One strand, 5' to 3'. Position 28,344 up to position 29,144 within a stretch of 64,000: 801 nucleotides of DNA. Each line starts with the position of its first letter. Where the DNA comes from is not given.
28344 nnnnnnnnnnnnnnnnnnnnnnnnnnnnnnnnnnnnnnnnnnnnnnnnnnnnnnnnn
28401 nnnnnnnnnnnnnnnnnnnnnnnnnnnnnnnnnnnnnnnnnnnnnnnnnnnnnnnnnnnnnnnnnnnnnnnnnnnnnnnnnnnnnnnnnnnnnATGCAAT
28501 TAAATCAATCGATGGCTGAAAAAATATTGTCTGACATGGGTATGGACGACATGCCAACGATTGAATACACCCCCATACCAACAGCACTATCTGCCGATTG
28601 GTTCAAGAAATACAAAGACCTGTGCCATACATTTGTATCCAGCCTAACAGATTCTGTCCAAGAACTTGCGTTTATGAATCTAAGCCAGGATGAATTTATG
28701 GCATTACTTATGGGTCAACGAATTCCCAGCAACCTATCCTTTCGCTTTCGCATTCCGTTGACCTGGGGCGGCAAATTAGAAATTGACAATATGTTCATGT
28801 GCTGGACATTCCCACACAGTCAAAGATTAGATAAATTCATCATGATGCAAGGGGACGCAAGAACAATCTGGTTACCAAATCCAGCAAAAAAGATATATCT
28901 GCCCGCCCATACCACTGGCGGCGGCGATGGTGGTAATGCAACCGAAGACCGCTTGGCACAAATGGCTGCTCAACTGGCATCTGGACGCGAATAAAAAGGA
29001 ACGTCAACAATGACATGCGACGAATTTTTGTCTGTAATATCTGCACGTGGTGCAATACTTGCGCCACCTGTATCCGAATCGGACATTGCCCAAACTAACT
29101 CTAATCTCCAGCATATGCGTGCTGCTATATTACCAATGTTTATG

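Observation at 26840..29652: Uncharacterised five-gene locus: a divergent 224 aa gene plus a four-gene operon ending in an RHH regulator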

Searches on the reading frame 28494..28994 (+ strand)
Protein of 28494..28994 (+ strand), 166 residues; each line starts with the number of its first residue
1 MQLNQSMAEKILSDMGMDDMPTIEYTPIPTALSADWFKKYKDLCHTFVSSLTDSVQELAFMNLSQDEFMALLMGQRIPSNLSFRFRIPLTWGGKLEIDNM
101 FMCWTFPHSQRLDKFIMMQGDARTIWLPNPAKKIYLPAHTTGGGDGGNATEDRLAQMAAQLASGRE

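Call 3: search_protein_families(library=pfam, proteins=[window:28494-28994:+], max_evalue=1)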
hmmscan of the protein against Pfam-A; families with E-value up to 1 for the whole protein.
window:28494-28994:+ (166 aa): 0 families

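Call 4: search_protein_families(library=ncbifam, proteins=[window:28494-28994:+], max_evalue=1)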
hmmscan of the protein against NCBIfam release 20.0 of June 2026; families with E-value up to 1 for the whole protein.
window:28494-28994:+ (166 aa): 0 families

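Call 5: find_encoding_contigs(protein=window:28494-28994:+, flank=6000, max_places=6)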
Protein window:28494-28994:+ (166 aa): 10 contigs read that carry it; 6 places shown.
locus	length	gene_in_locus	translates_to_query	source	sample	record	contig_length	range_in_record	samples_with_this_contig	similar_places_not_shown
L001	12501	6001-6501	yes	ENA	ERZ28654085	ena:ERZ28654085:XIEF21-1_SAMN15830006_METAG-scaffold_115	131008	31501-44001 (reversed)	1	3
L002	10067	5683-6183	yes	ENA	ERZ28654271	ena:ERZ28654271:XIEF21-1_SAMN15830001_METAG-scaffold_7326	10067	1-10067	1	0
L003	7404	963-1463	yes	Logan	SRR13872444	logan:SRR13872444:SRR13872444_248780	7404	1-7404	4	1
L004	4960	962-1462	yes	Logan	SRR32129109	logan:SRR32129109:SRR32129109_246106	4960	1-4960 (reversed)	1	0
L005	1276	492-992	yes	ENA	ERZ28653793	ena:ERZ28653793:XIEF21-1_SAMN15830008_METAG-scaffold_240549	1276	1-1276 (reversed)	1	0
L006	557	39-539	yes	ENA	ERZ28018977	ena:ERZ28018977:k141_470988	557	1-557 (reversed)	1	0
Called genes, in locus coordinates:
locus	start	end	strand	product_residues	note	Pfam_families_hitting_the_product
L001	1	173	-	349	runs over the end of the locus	-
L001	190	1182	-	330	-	-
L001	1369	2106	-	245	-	PF03006:HlyIII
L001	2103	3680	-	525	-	PF00749:tRNA-synt_1c, PF19269:Anticodon_2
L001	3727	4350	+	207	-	PF02390:Methyltransf_4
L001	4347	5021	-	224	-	-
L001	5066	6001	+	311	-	-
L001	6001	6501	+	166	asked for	-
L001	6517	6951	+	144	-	-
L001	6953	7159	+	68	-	PF13467:RHH_4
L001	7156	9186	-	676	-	PF02130:YbeY, PF20154:LNT_N, PF00795:CN_hydrolase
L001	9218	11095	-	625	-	PF00959:Phage_lysozyme (weak), PF07719:TPR_2 (faint), PF14559:TPR_19 (faint), PF13424:TPR_12 (weak)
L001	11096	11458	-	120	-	PF05443:ROS_MUCR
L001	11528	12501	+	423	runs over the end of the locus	PF05496:RuvB_N, PF06068:TIP49 (weak), PF00158:Sigma54_activat (faint), PF13173:AAA_14 (weak), PF00004:AAA, PF07728:AAA_5, PF16193:AAA_assoc_2, PF12002:MgsA_C, +4 more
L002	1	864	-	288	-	?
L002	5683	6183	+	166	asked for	-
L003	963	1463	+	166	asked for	-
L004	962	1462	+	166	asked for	-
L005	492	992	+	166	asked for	-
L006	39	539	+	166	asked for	-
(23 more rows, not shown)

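Call 6: search_protein_families(library=padloc, proteins=[window:28494-28994:+], max_evalue=1)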
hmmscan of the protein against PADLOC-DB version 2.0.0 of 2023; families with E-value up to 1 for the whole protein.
window:28494-28994:+ (166 aa): 0 families

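Call 7: search_protein_families(library=phrogs, proteins=[window:28494-28994:+], max_evalue=1)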
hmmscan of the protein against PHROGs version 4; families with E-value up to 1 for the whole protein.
window:28494-28994:+ (166 aa): 0 families

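Call 8: find_homologous_proteins(query=window:28494-28994:+, max_evalue=0.01)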
Query window:28494-28994:+ (166 aa): 622 proteins with E <= 0.01 among 647 candidates; the best 120 are listed.
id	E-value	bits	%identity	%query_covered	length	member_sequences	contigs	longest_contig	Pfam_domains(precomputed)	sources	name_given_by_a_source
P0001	2.6e-106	371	97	100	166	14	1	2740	-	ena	-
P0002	5.7e-93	327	86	100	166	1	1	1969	-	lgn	-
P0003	1.1e-92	326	83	100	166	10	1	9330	-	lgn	-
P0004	1.5e-92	326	83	100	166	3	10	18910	-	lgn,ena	-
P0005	2.0e-92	325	83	100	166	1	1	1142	-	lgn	-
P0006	2.9e-92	325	84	100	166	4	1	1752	-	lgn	-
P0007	4.2e-92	324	83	100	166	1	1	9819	-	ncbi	-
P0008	7.7e-92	323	85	100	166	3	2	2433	-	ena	-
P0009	7.8e-92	323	84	100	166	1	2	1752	-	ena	-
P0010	2.9e-91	322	83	100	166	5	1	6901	-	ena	-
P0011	1.2e-90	320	83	92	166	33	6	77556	-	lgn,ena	-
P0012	1.4e-90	319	81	100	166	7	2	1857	-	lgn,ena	-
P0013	6.1e-90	317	82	100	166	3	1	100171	-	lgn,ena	-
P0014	1.8e-89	316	81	100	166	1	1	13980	-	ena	-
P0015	3.7e-89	315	81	100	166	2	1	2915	-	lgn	-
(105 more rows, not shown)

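Call 11: search_solved_structures(query=A1, max_evalue=10, show_alignments=3)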
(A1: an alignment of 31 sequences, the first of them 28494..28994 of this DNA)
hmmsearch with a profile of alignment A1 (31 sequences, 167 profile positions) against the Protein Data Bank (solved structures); distinct sequences matched with E-value up to 10: 1.
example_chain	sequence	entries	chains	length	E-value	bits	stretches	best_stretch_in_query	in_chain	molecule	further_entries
3um3_B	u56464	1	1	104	0.078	16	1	66-130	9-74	Charged multivesicular body protein 4b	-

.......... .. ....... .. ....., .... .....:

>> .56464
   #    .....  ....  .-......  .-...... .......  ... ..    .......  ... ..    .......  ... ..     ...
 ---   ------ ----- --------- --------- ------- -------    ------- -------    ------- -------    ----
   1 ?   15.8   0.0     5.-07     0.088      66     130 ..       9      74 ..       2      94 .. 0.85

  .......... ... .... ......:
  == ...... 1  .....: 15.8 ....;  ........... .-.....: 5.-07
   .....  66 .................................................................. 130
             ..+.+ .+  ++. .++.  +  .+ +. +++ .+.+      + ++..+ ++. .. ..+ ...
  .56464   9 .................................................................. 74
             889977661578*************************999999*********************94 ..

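Call 18: predict_structure(alignment_id=A1)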
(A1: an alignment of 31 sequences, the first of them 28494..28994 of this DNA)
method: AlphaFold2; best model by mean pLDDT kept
length: 166 residues; sequences in the alignment: 31
mean_pLDDT: 84.4   pTM: 0.76
mean pLDDT of the five models: 84.4, 83.6, 83.4, 83.3, 81.8
residues with pLDDT >= 90: 92; 70-90: 46; 50-70: 19; < 50: 9
segments of 3 or more residues with pLDDT < 50: 142-148
pLDDT, mean of each block of 10 residues (from residue 1): 91 92 94 93 92 85 85 87 94 94 92 92 92 82 45 61 52
secondary structure, 60 per line:
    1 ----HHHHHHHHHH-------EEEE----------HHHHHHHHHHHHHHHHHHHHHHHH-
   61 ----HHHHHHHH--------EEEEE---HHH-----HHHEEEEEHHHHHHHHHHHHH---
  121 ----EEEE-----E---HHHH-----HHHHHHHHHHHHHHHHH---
elements in order: H5-14 E22-25 H36-59 H65-72 E81-85 E100-104 H105-117 E125-128 H138-141 H147-163

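Call 20: search_protein_representatives(alignment_id=A1)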
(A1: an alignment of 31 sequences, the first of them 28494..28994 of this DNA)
Query: 31 sequences, 167 profile positions. Proteins with E-value up to 0.001 (for the whole library): 74; up to 1e-10: 28; up to 1e-30: 13. The best 74 are listed.
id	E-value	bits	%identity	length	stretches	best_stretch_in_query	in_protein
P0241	6.7e-82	289.5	-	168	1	1-167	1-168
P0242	5.1e-54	198.8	-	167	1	4-166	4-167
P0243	3.3e-53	196.2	-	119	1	48-166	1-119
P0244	4.7e-52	192.4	-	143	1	69-167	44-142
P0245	1.5e-44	168.0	-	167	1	1-104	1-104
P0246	3.4e-40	153.9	-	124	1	70-165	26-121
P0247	1.7e-39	151.6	-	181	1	11-164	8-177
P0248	2.2e-37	144.7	-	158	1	5-146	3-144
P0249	8.1e-37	142.9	-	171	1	4-159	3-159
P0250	5.4e-36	140.2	-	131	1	1-99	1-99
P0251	4.9e-35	137.1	-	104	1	1-97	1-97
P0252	2.3e-33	131.6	-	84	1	85-165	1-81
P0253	6.9e-31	123.6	-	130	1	1-96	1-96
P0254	4.9e-30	120.8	-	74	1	17-90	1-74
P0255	4.3e-26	108.0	-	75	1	1-70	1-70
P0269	1.9e-10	57.1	-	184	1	11-164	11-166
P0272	6.2e-10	55.4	-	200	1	9-162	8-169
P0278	5.5e-08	49.1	-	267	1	35-148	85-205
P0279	5.8e-08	49.0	-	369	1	6-153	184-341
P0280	7.6e-08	48.6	-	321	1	13-146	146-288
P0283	2.0e-07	47.2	-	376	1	16-153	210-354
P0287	9.9e-07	45.0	-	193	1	8-153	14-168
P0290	2.7e-06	43.5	-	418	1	10-153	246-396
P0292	3.3e-06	43.3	-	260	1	14-156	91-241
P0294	4.9e-06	42.7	-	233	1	12-153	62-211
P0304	1.2e-04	38.3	-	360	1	30-153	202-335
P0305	1.2e-04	38.2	-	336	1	16-153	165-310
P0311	5.9e-04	36.0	-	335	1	30-148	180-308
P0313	7.6e-04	35.6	-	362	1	41-153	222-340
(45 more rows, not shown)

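Call 21: search_protein_families(library=pfam, proteins=[P0279, P0283, P0290, P0280, P0278, P0304, P0305, P0311, P0313, P0292], max_evalue=0.1)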
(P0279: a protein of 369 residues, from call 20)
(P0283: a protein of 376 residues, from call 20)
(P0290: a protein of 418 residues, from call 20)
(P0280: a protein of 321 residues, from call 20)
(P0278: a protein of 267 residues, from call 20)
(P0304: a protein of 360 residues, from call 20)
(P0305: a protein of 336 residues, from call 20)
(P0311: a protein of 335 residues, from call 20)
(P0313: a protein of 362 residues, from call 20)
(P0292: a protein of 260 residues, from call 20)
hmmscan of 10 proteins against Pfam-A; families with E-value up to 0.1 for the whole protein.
P0279 (369 aa): 0 families

P0283 (376 aa): 0 families

P0290 (418 aa): 0 families

P0280 (321 aa): 1 family
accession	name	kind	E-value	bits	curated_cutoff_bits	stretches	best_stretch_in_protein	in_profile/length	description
PF19923.4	DUF6386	-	0.062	13.4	25.9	0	265-300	72-105/145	Family of unknown function (DUF6386)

P0278 (267 aa): 0 families

P0304 (360 aa): 0 families

P0305 (336 aa): 0 families

P0311 (335 aa): 1 family
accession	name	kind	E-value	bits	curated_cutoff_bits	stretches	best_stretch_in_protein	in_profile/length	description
PF10604.15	Polyketide_cyc2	-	0.063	14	27.4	1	142-197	61-117/142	Polyketide cyclase / dehydrase and lipid transport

P0313 (362 aa): 0 families

P0292 (260 aa): 1 family
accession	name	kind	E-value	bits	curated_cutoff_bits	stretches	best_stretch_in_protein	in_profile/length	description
PF07268.16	EppA_BapA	-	0.025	15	29.1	1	108-167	23-77/138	Exported protein precursor (EppA/BapA)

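Call 23: find_related_loci(query=A1, collection=genome_contigs, flank=8000)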
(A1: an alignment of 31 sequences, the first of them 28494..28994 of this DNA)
Query A1 (166 aa) in genome_contigs; peptide patterns used: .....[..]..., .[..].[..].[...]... (x = any residue, [..] = any of these).
213 stretches matched a pattern; 192 encode a relative of the query (tblastn E <= 1e-3); the best 80 are kept; 80 distinct loci.
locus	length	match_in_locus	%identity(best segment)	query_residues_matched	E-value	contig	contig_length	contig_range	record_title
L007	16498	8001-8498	84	1-166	3e-97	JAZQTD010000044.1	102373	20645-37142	MAG: Candidatus Enterousia sp. isolate T1900045192_TC20190188.MAGScoT_cleanbin_000014 SGB_5297_k141_2645849, whole genom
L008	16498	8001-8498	84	1-166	2e-96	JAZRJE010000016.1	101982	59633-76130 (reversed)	MAG: Candidatus Enterousia sp. isolate T1900045469_YK20190160.MAGScoT_cleanbin_000038 SGB_7227_k141_3588819, whole genom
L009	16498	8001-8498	79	1-166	3e-92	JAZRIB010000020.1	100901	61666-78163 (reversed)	MAG: Candidatus Enterousia sp. isolate T1900045477_YK20190171.MAGScoT_cleanbin_000036 SGB_7287_k141_2647369, whole genom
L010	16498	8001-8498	84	1-166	2e-90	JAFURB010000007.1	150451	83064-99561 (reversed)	MAG: Alphaproteobacteria bacterium isolate RGIG4748 Roe_deer_Rectum.Co__c745131, whole genome shotgun sequence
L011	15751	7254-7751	82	1-166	4e-89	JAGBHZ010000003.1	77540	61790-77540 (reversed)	MAG: Alphaproteobacteria bacterium isolate RGIG9136 Water_deer_Rectum.Co__c224764, whole genome shotgun sequence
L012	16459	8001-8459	84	1-153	2e-89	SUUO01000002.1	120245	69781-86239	MAG: Alphaproteobacteria bacterium isolate SIG48 NODE_830_length_120245_cov_2.118700, whole genome shotgun sequence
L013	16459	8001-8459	83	1-153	1e-88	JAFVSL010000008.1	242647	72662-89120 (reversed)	MAG: Alphaproteobacteria bacterium isolate RGIG5353 Sheep_Colon-3__c683111, whole genome shotgun sequence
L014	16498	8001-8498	75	1-166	9e-89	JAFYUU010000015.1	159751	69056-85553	MAG: Alphaproteobacteria bacterium isolate RGIG7441 Water_buffalos_Colon-1__c758716, whole genome shotgun sequence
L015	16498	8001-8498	73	1-166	7e-85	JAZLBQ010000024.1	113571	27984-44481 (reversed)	MAG: Candidatus Enterousia sp. isolate T1900045063_TC20190056.MAGScoT_cleanbin_000013 SGB_4572_k141_1978705, whole genom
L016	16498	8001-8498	70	1-166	2e-84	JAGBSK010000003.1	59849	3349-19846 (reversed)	MAG: Alphaproteobacteria bacterium isolate RGIG9404 Yak_Cecum-1__c33589, whole genome shotgun sequence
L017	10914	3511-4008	71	1-166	5e-84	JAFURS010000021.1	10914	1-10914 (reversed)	MAG: Alphaproteobacteria bacterium isolate RGIG4765 Roe_deer_Rectum.Co__c711854, whole genome shotgun sequence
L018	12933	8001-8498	69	1-166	1e-83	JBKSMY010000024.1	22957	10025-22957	MAG: Alphaproteobacteria bacterium isolate KS320-82 k141_1472224, whole genome shotgun sequence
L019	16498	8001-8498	71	1-166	7e-83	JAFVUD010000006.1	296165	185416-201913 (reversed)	MAG: Alphaproteobacteria bacterium isolate RGIG5397 Sheep_Colon-3__c938145, whole genome shotgun sequence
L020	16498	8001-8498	69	1-166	3e-82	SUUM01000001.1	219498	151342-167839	MAG: Alphaproteobacteria bacterium isolate SIG46 NODE_180_length_219498_cov_7.274562, whole genome shotgun sequence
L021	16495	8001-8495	70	1-165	8e-82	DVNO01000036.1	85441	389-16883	MAG TPA_asm: Candidatus Enterousia avicola isolate CHK136-897 CHK136__C195917_L85441_ERR2241905, whole genome shotgun se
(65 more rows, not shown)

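Call 27: list_cluster_members(proteins=[P0279, P0280, P0283, P0290, P0304, P0305, P0269, P0272, P0287, P0294])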
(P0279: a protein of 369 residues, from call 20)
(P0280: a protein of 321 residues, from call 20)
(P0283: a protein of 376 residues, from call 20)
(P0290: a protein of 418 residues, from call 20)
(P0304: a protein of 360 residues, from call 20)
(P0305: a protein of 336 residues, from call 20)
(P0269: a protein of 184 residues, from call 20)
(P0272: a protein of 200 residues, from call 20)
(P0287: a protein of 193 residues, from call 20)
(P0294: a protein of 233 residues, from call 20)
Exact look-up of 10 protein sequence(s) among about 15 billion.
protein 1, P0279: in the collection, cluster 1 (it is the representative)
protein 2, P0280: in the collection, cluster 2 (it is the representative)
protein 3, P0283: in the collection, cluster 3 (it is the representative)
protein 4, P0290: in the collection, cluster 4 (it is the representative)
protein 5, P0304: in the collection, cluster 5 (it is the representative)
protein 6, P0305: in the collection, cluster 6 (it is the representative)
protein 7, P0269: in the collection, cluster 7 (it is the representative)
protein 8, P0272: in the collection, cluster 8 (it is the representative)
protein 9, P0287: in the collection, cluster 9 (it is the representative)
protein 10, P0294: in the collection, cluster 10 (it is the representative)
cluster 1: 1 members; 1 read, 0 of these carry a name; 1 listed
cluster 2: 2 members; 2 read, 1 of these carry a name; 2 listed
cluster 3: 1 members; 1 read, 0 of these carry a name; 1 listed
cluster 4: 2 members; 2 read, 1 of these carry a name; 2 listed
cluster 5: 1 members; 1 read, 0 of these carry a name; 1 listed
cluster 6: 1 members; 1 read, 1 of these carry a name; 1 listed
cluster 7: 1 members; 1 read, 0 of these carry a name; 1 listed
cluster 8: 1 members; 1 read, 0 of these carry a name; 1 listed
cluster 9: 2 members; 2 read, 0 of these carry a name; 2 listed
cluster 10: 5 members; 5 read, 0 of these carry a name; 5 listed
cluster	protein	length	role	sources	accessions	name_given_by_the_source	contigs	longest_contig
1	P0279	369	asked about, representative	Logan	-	-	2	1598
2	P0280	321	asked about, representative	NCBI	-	-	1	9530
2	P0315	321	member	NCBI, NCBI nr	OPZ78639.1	MAG: hypothetical protein BWY78_00479 [Alphaproteobacteria bacterium ADurb.Bin438]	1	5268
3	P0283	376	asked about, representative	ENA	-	-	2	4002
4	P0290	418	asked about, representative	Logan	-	-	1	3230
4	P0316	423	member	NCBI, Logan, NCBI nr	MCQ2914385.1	MAG: hypothetical protein MJ247_04250 [Alphaproteobacteria bacterium] | hypothetical protein [Alphaproteobacteria bacterium]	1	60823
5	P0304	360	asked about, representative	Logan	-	-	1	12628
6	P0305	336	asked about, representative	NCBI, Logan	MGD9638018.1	MAG: hypothetical protein AB7U85_03040 [Alphaproteobacteria bacterium]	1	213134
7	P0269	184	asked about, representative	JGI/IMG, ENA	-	-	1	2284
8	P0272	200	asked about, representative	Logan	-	-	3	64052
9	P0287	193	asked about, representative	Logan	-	-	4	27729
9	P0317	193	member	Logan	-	-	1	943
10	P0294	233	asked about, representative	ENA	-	-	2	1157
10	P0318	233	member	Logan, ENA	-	-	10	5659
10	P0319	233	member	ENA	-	-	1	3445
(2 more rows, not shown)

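Call 28: find_encoding_contigs(protein=P0305, flank=6000, max_places=2)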
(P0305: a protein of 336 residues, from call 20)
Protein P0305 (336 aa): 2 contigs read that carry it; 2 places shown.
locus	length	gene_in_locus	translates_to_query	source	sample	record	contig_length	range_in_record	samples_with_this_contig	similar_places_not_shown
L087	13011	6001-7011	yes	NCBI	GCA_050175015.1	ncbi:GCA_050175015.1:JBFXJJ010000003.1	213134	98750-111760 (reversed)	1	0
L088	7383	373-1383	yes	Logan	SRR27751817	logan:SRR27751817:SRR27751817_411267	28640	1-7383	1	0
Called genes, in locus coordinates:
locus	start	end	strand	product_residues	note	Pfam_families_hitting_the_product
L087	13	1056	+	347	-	PF00389:2-Hacid_dh, PF02826:2-Hacid_dh_C, PF00670:AdoHcyase_NAD (weak)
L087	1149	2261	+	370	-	-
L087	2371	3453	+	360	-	-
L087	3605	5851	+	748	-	PF02534:T4SS-DNA_transf, PF10412:TrwB_AAD_bind, PF12696:TraG-D_C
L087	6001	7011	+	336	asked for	-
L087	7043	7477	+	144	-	-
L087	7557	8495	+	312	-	-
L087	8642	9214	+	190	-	PF00258:Flavodoxin_1 (weak), PF02525:Flavodoxin_2 (weak), PF03358:FMN_red, PF12724:Flavodoxin_5 (weak)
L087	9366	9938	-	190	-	PF09860:DUF2087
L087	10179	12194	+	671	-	PF00512:HisKA, PF02518:HATPase_c, PF00072:Response_reg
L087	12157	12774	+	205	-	PF00072:Response_reg, PF00196:GerE, PF08281:Sigma70_r4_2 (faint)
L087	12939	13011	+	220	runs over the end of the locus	PF01865:PhoU_div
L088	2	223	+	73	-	?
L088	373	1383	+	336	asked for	-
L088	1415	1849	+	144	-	-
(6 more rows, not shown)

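Call 29: find_encoding_contigs(protein=P0272, flank=6000, max_places=2)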
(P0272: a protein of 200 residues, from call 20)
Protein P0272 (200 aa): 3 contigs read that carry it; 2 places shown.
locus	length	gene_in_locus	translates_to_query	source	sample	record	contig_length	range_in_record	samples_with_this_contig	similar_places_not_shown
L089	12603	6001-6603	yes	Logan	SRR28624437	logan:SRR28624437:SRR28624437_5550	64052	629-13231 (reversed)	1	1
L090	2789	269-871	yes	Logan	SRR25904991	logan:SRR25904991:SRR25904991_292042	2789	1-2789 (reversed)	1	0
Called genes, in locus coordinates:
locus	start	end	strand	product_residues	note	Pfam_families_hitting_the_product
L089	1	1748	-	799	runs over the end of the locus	PF02518:HATPase_c, PF00204:DNA_gyraseB, PF01751:Toprim, PF21249:GyrB_hook, PF00986:DNA_gyraseB_C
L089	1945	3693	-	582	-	-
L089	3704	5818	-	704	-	-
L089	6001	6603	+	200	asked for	-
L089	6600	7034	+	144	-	-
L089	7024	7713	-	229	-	PF00535:Glycos_transf_2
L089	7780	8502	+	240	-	PF18912:DZR_2, PF24390:PRTase-CE (weak), PF00156:Pribosyltran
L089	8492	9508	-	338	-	PF25199:nSTAND_NTPase5 (faint), PF13401:AAA_22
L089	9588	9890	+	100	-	PF01176:eIF-1a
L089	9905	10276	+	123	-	-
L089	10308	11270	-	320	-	-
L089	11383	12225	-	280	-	PF00793:DAHP_synth_1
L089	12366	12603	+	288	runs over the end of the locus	?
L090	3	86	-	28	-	?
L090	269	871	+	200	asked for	-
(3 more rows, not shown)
